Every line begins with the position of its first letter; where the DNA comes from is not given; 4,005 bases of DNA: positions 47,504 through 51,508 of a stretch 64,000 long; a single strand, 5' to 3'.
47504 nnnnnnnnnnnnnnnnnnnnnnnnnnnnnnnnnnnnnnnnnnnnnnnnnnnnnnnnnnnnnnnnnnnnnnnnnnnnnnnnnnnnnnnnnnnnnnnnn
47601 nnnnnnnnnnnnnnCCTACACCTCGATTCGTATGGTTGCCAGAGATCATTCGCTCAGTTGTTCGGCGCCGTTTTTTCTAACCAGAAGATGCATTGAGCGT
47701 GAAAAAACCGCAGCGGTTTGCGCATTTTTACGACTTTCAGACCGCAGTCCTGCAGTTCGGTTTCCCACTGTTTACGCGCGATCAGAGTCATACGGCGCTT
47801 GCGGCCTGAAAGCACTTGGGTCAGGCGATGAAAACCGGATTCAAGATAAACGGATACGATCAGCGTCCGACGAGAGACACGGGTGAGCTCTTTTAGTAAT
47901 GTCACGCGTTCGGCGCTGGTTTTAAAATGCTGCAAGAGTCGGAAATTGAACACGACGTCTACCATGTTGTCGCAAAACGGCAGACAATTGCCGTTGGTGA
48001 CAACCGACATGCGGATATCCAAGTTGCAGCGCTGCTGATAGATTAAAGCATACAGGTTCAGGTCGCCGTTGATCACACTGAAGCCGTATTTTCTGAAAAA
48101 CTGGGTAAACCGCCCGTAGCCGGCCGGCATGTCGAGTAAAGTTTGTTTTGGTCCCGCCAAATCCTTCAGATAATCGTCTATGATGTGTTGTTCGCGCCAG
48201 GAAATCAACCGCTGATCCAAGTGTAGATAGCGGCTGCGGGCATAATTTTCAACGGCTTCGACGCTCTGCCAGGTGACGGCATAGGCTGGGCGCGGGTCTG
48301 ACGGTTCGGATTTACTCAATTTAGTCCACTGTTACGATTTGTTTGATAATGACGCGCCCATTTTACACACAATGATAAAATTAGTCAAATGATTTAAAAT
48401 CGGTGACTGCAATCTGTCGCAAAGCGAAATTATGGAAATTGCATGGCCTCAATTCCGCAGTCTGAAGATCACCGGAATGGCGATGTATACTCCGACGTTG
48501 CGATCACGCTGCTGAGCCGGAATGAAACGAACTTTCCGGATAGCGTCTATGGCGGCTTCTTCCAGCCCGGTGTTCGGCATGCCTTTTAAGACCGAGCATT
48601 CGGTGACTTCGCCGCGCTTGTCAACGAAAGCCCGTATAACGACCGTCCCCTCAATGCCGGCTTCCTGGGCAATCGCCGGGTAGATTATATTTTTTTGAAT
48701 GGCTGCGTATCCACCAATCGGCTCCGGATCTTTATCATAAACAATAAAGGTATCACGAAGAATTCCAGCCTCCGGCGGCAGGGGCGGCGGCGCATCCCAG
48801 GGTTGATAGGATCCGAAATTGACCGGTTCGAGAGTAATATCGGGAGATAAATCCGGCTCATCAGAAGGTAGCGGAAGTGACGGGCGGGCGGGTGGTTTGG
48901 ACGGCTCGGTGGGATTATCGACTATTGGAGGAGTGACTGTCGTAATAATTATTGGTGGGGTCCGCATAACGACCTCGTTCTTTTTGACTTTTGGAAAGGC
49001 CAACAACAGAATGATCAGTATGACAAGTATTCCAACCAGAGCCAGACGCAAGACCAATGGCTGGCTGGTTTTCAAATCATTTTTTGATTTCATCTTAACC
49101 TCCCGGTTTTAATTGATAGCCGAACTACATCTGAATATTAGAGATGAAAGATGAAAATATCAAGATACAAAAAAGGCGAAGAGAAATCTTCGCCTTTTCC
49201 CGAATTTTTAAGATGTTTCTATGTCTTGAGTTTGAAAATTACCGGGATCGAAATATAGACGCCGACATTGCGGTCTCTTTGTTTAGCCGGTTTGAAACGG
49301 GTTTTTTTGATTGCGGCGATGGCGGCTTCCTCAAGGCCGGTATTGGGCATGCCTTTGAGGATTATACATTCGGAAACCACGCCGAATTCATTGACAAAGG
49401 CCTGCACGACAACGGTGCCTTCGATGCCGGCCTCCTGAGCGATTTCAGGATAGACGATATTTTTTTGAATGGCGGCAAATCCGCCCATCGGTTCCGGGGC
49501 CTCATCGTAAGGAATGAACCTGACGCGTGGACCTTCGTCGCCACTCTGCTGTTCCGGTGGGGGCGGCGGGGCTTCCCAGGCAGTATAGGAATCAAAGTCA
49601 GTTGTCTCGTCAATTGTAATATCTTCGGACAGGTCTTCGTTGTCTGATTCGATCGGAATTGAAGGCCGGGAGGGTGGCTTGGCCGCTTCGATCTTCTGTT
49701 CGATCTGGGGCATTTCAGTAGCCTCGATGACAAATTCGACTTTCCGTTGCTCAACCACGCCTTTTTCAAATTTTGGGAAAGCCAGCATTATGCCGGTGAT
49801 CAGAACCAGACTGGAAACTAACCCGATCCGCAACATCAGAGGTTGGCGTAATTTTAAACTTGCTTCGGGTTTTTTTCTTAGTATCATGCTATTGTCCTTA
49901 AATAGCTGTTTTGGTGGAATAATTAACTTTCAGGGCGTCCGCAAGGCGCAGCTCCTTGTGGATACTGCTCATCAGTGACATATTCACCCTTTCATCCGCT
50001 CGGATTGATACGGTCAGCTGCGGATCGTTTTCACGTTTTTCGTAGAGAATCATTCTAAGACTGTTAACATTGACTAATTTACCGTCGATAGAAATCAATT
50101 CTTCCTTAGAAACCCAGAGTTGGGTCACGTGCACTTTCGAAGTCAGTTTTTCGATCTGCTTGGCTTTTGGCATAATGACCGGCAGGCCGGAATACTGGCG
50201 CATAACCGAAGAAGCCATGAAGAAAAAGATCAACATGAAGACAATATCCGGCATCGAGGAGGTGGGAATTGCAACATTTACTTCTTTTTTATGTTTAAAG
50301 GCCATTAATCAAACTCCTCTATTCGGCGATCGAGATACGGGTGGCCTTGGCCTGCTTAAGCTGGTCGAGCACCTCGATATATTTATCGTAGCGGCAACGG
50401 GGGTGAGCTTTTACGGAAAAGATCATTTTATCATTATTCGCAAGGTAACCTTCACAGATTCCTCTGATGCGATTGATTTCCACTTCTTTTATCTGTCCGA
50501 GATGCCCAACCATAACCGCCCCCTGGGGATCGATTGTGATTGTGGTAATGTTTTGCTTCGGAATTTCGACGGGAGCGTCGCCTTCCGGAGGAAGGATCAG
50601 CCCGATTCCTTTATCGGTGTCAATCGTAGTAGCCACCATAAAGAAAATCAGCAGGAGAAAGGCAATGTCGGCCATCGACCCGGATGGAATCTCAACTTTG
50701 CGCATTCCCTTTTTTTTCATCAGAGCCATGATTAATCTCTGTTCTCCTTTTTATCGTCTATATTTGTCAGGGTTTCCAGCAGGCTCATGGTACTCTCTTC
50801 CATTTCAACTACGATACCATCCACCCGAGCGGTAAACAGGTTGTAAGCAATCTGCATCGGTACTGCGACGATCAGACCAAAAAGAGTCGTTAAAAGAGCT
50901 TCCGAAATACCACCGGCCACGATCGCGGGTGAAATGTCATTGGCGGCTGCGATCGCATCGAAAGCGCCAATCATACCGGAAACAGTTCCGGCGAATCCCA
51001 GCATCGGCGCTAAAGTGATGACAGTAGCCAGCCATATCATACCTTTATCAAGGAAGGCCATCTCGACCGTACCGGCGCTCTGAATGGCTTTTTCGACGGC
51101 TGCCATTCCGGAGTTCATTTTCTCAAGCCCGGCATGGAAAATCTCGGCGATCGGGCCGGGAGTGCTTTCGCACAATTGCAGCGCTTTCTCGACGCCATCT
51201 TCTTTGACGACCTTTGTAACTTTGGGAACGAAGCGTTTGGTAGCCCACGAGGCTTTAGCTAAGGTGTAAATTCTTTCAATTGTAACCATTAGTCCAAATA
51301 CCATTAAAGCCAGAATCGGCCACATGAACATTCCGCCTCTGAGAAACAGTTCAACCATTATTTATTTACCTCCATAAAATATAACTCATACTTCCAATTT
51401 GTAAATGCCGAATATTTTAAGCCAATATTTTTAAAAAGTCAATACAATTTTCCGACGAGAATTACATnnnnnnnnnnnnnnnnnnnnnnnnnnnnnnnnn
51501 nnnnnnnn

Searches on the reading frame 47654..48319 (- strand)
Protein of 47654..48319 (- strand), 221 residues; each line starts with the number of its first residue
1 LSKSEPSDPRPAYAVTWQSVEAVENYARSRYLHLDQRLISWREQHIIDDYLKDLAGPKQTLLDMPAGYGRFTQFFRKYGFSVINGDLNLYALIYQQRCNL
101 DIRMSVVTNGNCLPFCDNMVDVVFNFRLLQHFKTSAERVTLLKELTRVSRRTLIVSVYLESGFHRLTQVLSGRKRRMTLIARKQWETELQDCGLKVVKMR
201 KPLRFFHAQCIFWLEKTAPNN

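Call 9: search_protein_families(library=pfam, proteins=[window:47654-48319:-], max_evalue=0.001)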
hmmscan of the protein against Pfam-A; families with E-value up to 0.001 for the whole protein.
window:47654-48319:- (221 aa): 3 families
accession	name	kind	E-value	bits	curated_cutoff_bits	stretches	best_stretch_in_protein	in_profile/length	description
PF08241.18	Methyltransf_11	-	1.8e-08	35.4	21.2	1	62-150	1-88/95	Methyltransferase domain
PF13649.12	Methyltransf_25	-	2.3e-05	25.5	27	1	62-150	2-94/97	Methyltransferase domain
PF13489.12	Methyltransf_23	-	0.0002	21.6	27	1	46-198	8-163/164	Methyltransferase domain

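Call 38: search_protein_families(library=ncbifam, proteins=[window:47654-48319:-], max_evalue=0.01)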
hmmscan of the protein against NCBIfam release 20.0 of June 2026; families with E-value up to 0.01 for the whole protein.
window:47654-48319:- (221 aa): 5 families
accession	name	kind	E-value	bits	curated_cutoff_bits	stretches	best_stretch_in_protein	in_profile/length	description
NF004452.0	PRK05785.1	equivalog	2.3e-06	27.3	207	1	25-156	21-145/228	hypothetical protein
NF001241.0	PRK00216.1-2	equivalog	2.7e-06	27.2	327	1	55-152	49-142/231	demethylmenaquinone methyltransferase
NF041255.1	mycofact_MftM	equivalog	3.5e-06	26.6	200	1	60-161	142-245/289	mycofactocin oligosaccharide methyltransferase MftM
NF045667.1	MTase_DVU1556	equivalog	0.0011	18.5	155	1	57-199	22-165/213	DVU_1556 family methyltransferase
NF045649.1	2X_seleno_MduS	exception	0.0093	15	380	0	59-154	43-144/338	methyltransferase domain-containing selenoprotein MduS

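Call 62: find_homologous_proteins(query=window:47654-48319:-, max_evalue=1e-8)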
Query window:47654-48319:- (221 aa): 26 proteins with E <= 1e-8 among 111 candidates.
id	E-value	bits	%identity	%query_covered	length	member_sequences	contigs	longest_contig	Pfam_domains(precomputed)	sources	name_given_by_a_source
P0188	4.7e-147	505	100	100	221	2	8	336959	PF13649.13,PF08241.19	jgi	jgi:ubiquinone/menaquinone biosynthesis C-methylase UbiE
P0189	6.9e-106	371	71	100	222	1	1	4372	PF13489.13,PF13649.13,PF08241.19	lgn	-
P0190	1.1e-103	363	75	99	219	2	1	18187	PF13489.13,PF08241.19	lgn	-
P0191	3.9e-102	358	72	99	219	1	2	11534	PF13489.13,PF08241.19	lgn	-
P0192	2.5e-101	356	70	100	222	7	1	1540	PF13649.13,PF08241.19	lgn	-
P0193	8.0e-93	328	67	98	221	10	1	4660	PF13489.13,PF13649.13,PF08241.19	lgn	-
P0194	3.0e-92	326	67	98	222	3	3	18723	PF13489.13,PF13649.13,PF08241.19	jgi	-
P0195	1.2e-89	318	62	100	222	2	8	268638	PF08241.19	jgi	-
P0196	3.2e-85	303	64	96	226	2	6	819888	PF13649.13,PF08241.19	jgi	-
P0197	2.6e-83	297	62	97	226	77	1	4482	PF13489.13,PF13649.13,PF08241.19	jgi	-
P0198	3.1e-79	284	60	95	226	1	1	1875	PF13649.13,PF08241.19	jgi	-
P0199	1.3e-67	246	55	98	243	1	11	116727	PF13489.13,PF13649.13,PF08241.19,PF08242.19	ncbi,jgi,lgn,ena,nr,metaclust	ncbi:MAG: hypothetical protein COT43_01165 [Candidatus Marinimicrobia bacterium CG08_land_8_20_14_0_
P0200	2.7e-64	235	52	99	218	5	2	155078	PF13489.13,PF13649.13,PF08241.19,PF08242.19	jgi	-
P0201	3.0e-63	231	53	97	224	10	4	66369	PF13489.13,PF13649.13,PF08241.19,PF08242.19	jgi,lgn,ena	-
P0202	7.2e-61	224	50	98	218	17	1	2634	PF13489.13,PF13649.13,PF08241.19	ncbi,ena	-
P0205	2.0e-54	202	48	95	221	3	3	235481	PF13649.13,PF08241.19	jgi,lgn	-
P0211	1.3e-46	177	43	99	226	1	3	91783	PF13489.13,PF13649.13,PF08241.19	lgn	-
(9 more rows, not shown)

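Call 63: find_encoding_contigs(protein=P0211, flank=6000, max_places=1)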
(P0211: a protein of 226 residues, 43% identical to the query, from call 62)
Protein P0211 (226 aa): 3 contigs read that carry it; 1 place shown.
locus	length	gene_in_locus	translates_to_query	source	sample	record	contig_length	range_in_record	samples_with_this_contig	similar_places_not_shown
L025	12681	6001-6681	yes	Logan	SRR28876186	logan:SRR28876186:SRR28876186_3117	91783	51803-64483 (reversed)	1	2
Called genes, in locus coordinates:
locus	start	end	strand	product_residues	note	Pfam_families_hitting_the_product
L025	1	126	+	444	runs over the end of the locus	PF00890:FAD_binding_2 (faint), PF01266:DAO (faint), PF01494:FAD_binding_3 (weak), PF03486:HI0933_like (weak), PF05834:Lycopene_cycl (faint), PF07992:Pyr_redox_2 (faint), PF13738:Pyr_redox_3 (faint), PF21688:FAD-depend_C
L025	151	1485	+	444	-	-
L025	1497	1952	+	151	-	PF01590:GAF, PF13185:GAF_2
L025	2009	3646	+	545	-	PF22694:CtpB_N-like (weak), PF00595:PDZ, PF13180:PDZ_2, PF17820:PDZ_6, PF03572:Peptidase_S41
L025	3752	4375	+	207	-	PF01618:MotA_ExbB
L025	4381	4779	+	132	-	PF02472:ExbD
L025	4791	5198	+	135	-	PF02472:ExbD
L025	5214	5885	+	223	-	PF03544:TonB_C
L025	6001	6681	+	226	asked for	PF13489:Methyltransf_23 (weak), PF08241:Methyltransf_11, PF13649:Methyltransf_25 (weak)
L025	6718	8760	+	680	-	PF26549:Tricorn_N (faint), PF07676:PD40 (faint), PF00930:DPPIV_N, PF00326:Peptidase_S9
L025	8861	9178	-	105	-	PF11950:DUF3467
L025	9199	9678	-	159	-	-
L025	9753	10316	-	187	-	-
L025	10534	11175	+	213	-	PF01427:Peptidase_M15, PF02557:VanY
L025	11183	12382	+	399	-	PF00144:Beta-lactamase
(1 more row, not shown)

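Call 64: find_encoding_contigs(protein=P0205, flank=6000, max_places=1)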
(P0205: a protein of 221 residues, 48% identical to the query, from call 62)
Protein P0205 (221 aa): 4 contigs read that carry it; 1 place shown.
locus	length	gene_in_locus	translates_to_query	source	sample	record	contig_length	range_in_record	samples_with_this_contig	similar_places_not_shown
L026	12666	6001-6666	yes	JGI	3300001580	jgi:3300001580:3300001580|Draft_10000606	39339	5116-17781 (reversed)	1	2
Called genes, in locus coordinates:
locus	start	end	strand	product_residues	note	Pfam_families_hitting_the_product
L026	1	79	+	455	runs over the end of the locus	PF01494:FAD_binding_3, PF01946:Thi4 (weak), PF00890:FAD_binding_2 (weak), PF01266:DAO (weak), PF03486:HI0933_like, PF05834:Lycopene_cycl (weak), PF07992:Pyr_redox_2 (weak), PF21688:FAD-depend_C, +4 more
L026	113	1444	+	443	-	-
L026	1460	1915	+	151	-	PF01590:GAF, PF13185:GAF_2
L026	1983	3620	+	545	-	PF22694:CtpB_N-like (weak), PF00595:PDZ, PF13180:PDZ_2, PF17820:PDZ_6, PF03572:Peptidase_S41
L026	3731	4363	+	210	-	PF01618:MotA_ExbB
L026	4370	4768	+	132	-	PF02472:ExbD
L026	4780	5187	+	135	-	PF02472:ExbD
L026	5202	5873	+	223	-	PF03544:TonB_C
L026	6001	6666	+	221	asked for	PF13649:Methyltransf_25, PF08241:Methyltransf_11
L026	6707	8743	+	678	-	PF07676:PD40 (faint), PF26549:Tricorn_N (faint), PF00930:DPPIV_N, PF00326:Peptidase_S9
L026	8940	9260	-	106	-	PF11950:DUF3467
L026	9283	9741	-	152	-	-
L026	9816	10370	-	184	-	-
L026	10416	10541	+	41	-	-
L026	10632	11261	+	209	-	PF01427:Peptidase_M15, PF02557:VanY (weak)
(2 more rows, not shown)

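Call 65: find_encoding_contigs(protein=P0199, flank=6000, max_places=1)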
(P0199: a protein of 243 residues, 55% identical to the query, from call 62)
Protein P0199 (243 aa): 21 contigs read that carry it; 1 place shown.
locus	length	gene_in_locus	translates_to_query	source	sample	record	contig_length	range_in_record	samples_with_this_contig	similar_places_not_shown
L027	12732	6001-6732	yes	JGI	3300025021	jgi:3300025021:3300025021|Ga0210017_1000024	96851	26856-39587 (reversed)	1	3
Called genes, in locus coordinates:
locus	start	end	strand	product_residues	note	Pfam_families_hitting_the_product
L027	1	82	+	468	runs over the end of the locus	PF00890:FAD_binding_2 (faint), PF01266:DAO (faint), PF03486:HI0933_like (weak), PF05834:Lycopene_cycl (faint), PF07992:Pyr_redox_2 (faint), PF13738:Pyr_redox_3 (faint), PF21688:FAD-depend_C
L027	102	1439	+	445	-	-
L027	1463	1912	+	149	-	PF01590:GAF, PF13185:GAF_2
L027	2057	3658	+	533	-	PF00595:PDZ, PF13180:PDZ_2, PF17820:PDZ_6, PF03572:Peptidase_S41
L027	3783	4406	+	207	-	PF01618:MotA_ExbB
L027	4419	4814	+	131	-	PF02472:ExbD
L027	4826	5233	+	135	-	PF02472:ExbD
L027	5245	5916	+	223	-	PF03544:TonB_C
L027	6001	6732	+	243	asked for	PF13489:Methyltransf_23, PF08241:Methyltransf_11, PF08242:Methyltransf_12 (faint), PF13649:Methyltransf_25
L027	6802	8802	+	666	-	PF07676:PD40 (faint), PF26549:Tricorn_N (faint), PF00930:DPPIV_N, PF00326:Peptidase_S9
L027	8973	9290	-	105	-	PF11950:DUF3467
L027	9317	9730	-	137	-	-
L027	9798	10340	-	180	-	-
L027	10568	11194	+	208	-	PF01427:Peptidase_M15, PF02557:VanY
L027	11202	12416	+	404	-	PF00144:Beta-lactamase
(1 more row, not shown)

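Call 71: search_protein_families(library=padloc, proteins=[window:47654-48319:-], max_evalue=0.001)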
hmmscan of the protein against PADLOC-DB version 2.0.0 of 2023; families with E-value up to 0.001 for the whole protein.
window:47654-48319:- (221 aa): 0 families

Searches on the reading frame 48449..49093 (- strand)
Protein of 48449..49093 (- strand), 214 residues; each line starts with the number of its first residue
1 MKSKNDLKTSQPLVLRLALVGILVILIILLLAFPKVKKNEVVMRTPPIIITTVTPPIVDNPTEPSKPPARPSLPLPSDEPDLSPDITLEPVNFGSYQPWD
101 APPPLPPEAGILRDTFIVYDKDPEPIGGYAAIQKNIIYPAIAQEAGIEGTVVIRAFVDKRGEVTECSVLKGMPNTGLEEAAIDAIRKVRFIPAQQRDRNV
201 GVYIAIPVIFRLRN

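Call 9: search_protein_families(library=pfam, proteins=[window:48449-49093:-], max_evalue=0.001)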
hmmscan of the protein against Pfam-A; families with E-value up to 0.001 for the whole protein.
window:48449-49093:- (214 aa): 1 family
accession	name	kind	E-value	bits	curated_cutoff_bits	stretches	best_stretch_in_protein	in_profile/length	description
PF03544.19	TonB_C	-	4.3e-17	62.8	24.6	1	135-212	2-79/79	Gram-negative bacterial TonB protein C-terminal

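Call 38: search_protein_families(library=ncbifam, proteins=[window:48449-49093:-], max_evalue=0.01)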
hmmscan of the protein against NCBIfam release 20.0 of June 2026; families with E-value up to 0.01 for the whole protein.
window:48449-49093:- (214 aa): 9 families
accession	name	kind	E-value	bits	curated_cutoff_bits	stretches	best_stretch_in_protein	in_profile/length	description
TIGR01352.1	tonB_Cterm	subfamily_domain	5.9e-18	65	27.1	1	137-212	2-75/76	TonB family protein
NF038079.1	TonB_sider_MxcH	equivalog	3.9e-13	48.4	925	1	135-213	9-86/792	TonB-dependent siderophore myxochelin receptor MxcH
NF033768.1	myxo_SS_tail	domain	8.7e-06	25.8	40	1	141-210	25-91/92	AgmX/PglI C-terminal domain-containing protein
NF008080.0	PRK10819.1-1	equivalog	3.4e-05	23.4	418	1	135-193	174-232/252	TonB system transport protein TonB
NF008082.0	PRK10819.1-3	equivalog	4e-05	23.5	265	1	133-200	163-230/242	TonB system transport protein TonB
NF008081.0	PRK10819.1-2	equivalog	0.0002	21.4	377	1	125-212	151-233/240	TonB system transport protein TonB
NF008084.0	PRK10819.1-5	equivalog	0.00087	19.2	315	1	137-191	172-226/249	TonB system transport protein TonB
TIGR02794.1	tolA_full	equivalog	0.0013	18.1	59.45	1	126-199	277-349/362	cell envelope integrity protein TolA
NF008083.0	PRK10819.1-4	equivalog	0.0014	18.7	448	1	133-196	158-221/239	TonB system transport protein TonB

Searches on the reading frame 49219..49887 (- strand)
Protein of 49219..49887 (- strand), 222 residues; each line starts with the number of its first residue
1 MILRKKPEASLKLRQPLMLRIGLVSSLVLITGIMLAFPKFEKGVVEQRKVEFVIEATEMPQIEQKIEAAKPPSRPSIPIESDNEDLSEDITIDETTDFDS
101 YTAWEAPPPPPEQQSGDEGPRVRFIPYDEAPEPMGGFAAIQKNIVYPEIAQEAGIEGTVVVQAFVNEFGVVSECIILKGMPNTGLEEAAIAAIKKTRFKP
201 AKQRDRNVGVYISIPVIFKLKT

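Call 9: search_protein_families(library=pfam, proteins=[window:49219-49887:-], max_evalue=0.001)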
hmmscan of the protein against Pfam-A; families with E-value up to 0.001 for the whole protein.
window:49219-49887:- (222 aa): 1 family
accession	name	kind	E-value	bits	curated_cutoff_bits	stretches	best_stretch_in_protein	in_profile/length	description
PF03544.19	TonB_C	-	1.5e-17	64.2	24.6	1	143-220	2-79/79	Gram-negative bacterial TonB protein C-terminal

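Call 38: search_protein_families(library=ncbifam, proteins=[window:49219-49887:-], max_evalue=0.01)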
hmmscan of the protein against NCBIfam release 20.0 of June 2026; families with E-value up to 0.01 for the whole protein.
window:49219-49887:- (222 aa): 7 families
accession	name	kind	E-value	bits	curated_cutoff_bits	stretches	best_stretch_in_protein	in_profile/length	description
TIGR01352.1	tonB_Cterm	subfamily_domain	2.8e-17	62.8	27.1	1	146-221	3-76/76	TonB family protein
NF038079.1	TonB_sider_MxcH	equivalog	2.6e-10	39.1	925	1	143-221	9-86/792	TonB-dependent siderophore myxochelin receptor MxcH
NF033768.1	myxo_SS_tail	domain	0.00039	20.5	40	1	148-218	24-91/92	AgmX/PglI C-terminal domain-containing protein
NF008082.0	PRK10819.1-3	equivalog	0.00042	20.2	265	1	141-210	163-232/242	TonB system transport protein TonB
NF008080.0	PRK10819.1-1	equivalog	0.00099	18.6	418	1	143-205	174-236/252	TonB system transport protein TonB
NF008083.0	PRK10819.1-4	equivalog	0.0017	18.4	448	1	141-219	158-231/239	TonB system transport protein TonB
NF008081.0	PRK10819.1-2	equivalog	0.0036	17.3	377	1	133-204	151-222/240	TonB system transport protein TonB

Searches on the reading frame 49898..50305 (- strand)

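Call 9: search_protein_families(library=pfam, proteins=[window:49898-50305:-], max_evalue=0.001)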
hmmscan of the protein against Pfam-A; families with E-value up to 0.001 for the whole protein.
window:49898-50305:- (135 aa): 1 family
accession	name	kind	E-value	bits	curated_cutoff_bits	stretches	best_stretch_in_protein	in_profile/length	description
PF02472.21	ExbD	-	1.1e-18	68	25.4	1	6-132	1-126/128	Biopolymer transport protein ExbD/TolR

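Call 38: search_protein_families(library=ncbifam, proteins=[window:49898-50305:-], max_evalue=0.01)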
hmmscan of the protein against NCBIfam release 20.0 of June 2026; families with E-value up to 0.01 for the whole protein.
window:49898-50305:- (135 aa): 2 families
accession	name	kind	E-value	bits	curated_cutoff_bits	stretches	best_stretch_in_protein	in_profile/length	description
TIGR02801.1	tolR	equivalog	0.00014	22.5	127.3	1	18-130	10-127/129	protein TolR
NF008429.0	PRK11267.1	equivalog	0.0082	16.2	216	0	19-129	24-132/141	TonB system transport protein ExbD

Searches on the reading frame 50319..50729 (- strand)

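Call 9: search_protein_families(library=pfam, proteins=[window:50319-50729:-], max_evalue=0.001)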
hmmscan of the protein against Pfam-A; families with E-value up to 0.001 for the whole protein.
window:50319-50729:- (136 aa): 1 family
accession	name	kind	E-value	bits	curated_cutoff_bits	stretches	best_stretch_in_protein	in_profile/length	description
PF02472.21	ExbD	-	2.1e-18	67.1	25.4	1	11-135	5-124/128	Biopolymer transport protein ExbD/TolR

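Call 38: search_protein_families(library=ncbifam, proteins=[window:50319-50729:-], max_evalue=0.01)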
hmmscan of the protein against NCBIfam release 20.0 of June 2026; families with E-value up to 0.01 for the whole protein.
window:50319-50729:- (136 aa): 4 families
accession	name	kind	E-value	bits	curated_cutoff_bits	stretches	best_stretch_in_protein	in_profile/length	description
TIGR02801.1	tolR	equivalog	4.8e-11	43.4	127.3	1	19-134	10-126/129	protein TolR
TIGR02803.1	ExbD_1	equivalog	1.5e-06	28.3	152.95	1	14-133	4-117/122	TonB system transport protein ExbD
NF008429.0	PRK11267.1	equivalog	0.0001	22.4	216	1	13-132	17-130/141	TonB system transport protein ExbD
NF008248.0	PRK11024.1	equivalog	0.0049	17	162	1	10-130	12-133/142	colicin uptake protein TolR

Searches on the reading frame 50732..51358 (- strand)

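Call 9: search_protein_families(library=pfam, proteins=[window:50732-51358:-], max_evalue=0.001)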
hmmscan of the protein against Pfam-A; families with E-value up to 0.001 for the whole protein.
window:50732-51358:- (208 aa): 1 family
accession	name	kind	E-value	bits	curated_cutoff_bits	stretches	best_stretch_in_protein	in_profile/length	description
PF01618.21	MotA_ExbB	-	3.9e-30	104.6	22.9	1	68-187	4-126/127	MotA/TolQ/ExbB proton channel family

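Call 38: search_protein_families(library=ncbifam, proteins=[window:50732-51358:-], max_evalue=0.01)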
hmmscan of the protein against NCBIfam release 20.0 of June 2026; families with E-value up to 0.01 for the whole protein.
window:50732-51358:- (208 aa): 7 families
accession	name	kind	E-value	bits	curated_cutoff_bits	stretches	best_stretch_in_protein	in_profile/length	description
TIGR02796.1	tolQ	equivalog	1.6e-25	90.1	221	1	15-197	20-214/216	protein TolQ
TIGR02797.1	exbB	equivalog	1.7e-16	60.7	206.2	1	101-183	113-195/211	tonB-system energizer ExbB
NF007722.0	PRK10414.1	equivalog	2.6e-14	53.3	402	1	103-186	126-209/244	tol-pal system-associated acyl-CoA thioesterase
NF008066.0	PRK10801.1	equivalog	1.8e-13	50.5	403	1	84-187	104-207/230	Tol-Pal system protein TolQ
TIGR02805.1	exbB2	equivalog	3.9e-09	36.8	135.35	1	103-180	51-128/138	TonB-system energizer ExbB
NF006527.0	PRK08990.1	equivalog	0.00057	19.3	341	1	99-169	132-197/254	flagellar motor protein PomA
NF005237.0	PRK06743.1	equivalog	0.0019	17.6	373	1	98-170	154-221/277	flagellar motor protein MotP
